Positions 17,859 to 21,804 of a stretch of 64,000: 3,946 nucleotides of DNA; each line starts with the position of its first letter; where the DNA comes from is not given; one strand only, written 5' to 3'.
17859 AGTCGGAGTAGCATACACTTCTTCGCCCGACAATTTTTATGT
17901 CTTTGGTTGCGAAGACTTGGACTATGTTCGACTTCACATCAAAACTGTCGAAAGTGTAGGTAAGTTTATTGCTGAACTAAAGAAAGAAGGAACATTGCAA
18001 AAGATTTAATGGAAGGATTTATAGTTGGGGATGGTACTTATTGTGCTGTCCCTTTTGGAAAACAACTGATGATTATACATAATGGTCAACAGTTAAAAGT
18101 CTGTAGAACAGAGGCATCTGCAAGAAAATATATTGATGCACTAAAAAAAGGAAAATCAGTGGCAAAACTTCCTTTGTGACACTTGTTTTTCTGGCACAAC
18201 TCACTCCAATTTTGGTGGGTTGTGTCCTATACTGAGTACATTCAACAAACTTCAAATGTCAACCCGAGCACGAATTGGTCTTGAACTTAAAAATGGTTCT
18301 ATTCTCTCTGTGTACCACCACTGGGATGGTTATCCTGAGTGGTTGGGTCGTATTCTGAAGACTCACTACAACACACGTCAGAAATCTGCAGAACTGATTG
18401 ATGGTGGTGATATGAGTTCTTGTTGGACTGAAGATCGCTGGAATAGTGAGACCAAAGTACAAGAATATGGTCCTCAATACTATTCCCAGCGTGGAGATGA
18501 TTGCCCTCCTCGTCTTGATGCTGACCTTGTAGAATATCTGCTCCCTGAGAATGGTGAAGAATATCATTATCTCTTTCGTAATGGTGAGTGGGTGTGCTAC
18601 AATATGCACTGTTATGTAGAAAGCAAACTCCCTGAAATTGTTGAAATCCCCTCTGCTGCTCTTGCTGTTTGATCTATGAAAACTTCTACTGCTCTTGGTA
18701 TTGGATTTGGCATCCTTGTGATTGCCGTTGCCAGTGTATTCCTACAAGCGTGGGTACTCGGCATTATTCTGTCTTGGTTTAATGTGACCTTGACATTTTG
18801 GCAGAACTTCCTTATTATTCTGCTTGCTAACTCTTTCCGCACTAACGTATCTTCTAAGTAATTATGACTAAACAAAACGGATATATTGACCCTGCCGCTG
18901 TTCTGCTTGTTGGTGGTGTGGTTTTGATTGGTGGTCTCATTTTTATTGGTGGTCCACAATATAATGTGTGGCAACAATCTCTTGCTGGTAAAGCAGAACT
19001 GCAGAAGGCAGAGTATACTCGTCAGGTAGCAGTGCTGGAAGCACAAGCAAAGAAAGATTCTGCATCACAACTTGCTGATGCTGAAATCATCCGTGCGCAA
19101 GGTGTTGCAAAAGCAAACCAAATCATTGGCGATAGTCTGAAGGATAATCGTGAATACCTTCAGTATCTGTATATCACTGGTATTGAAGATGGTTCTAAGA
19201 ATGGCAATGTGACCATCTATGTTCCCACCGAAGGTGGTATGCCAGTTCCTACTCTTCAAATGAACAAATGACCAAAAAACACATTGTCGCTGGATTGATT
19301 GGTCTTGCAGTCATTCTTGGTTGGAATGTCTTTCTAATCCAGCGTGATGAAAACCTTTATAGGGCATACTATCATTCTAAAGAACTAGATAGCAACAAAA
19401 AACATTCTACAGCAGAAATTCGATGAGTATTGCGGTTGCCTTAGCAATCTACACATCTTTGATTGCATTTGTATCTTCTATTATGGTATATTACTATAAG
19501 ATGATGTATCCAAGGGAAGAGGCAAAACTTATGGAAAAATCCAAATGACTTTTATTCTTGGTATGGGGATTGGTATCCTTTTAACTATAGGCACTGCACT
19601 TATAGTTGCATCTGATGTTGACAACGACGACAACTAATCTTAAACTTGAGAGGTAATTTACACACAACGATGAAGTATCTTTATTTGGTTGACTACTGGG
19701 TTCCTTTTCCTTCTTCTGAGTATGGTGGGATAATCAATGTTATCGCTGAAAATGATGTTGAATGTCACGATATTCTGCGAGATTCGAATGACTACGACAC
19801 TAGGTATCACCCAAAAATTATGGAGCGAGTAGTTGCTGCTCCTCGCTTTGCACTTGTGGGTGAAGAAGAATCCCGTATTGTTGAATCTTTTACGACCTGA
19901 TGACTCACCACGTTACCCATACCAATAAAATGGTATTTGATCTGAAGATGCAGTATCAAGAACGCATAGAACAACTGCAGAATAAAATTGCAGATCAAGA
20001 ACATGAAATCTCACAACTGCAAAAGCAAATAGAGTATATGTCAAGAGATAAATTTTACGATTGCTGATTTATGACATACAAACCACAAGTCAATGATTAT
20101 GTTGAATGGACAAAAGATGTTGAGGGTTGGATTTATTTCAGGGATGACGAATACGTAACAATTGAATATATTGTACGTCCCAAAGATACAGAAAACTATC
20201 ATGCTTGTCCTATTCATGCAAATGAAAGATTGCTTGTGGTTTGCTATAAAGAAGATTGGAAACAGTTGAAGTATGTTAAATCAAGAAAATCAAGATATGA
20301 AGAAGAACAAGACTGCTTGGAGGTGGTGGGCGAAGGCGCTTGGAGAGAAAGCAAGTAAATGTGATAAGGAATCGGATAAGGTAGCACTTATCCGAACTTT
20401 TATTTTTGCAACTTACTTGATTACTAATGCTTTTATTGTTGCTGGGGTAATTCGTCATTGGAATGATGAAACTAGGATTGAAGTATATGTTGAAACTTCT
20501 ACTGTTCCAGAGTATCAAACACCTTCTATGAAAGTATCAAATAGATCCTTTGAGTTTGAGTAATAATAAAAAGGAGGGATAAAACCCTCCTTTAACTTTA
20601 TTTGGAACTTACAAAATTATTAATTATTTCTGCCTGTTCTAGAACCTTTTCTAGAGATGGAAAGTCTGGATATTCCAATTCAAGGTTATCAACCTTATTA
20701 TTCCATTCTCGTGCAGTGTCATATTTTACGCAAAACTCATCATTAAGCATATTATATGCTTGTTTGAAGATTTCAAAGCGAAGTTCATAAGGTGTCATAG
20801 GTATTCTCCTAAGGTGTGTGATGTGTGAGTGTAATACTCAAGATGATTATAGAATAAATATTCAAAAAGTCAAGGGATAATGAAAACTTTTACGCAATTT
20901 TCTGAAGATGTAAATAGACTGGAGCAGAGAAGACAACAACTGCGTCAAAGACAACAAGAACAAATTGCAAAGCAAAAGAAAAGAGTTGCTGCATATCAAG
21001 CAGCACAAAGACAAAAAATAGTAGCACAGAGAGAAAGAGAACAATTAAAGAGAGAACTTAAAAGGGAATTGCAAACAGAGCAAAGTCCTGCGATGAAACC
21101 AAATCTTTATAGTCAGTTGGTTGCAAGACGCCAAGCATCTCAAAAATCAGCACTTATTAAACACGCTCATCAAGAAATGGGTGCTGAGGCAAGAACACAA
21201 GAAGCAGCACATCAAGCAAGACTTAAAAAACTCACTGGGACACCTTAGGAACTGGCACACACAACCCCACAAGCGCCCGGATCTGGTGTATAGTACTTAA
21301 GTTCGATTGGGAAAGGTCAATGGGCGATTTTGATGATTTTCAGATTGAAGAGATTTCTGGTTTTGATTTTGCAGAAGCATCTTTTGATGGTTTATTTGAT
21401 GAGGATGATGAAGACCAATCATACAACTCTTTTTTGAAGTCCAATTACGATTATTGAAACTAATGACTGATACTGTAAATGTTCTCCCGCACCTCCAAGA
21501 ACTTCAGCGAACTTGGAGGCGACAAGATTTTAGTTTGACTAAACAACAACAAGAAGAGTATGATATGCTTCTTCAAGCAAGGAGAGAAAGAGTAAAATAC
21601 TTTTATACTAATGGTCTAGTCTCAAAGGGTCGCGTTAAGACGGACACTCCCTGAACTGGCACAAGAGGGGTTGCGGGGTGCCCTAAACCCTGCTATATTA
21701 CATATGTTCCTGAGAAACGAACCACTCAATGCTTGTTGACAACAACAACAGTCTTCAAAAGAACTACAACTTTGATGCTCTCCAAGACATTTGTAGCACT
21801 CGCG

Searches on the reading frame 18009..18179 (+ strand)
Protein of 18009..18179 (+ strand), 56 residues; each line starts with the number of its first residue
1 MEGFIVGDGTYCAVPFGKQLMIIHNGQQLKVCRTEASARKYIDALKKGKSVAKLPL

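Call 87: search_protein_families(library=pfam, proteins=[window:18009-18179:+], max_evalue=1)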
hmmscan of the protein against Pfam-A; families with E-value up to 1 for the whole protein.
window:18009-18179:+ (56 aa): 1 family
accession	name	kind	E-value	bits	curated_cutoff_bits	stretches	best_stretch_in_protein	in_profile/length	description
PF18932.5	DUF5681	-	0.16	13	27.5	1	16-52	28-64/77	Family of unknown function (DUF5681)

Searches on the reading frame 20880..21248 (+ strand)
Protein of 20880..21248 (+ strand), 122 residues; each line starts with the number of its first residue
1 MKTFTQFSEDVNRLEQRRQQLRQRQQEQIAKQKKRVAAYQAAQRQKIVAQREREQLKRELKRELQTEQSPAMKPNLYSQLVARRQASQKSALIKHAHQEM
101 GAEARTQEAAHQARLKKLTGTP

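Call 87: search_protein_families(library=pfam, proteins=[window:20880-21248:+], max_evalue=1)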
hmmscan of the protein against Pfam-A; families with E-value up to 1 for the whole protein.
window:20880-21248:+ (122 aa): 1 family
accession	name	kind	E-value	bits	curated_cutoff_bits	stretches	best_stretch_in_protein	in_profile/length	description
PF15005.11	IZUMO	-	0.15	13.1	25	1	4-97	13-105/143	Izumo sperm-egg fusion, Ig domain-associated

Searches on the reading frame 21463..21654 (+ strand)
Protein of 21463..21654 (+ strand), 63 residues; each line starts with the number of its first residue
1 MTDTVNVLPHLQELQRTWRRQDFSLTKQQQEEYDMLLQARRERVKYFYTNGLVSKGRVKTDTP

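Call 87: search_protein_families(library=pfam, proteins=[window:21463-21654:+], max_evalue=1)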
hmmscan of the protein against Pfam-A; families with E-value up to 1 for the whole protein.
window:21463-21654:+ (63 aa): 2 families
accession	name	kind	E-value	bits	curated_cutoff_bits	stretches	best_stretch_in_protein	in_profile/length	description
PF09693.15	Phage_XkdX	-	0.039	14.4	23.5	1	42-60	2-20/40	Phage uncharacterised protein (Phage_XkdX)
PF17246.8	CDC24_OB1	-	0.056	13.9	25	1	11-51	57-95/125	Cell division control protein 24, OB domain 1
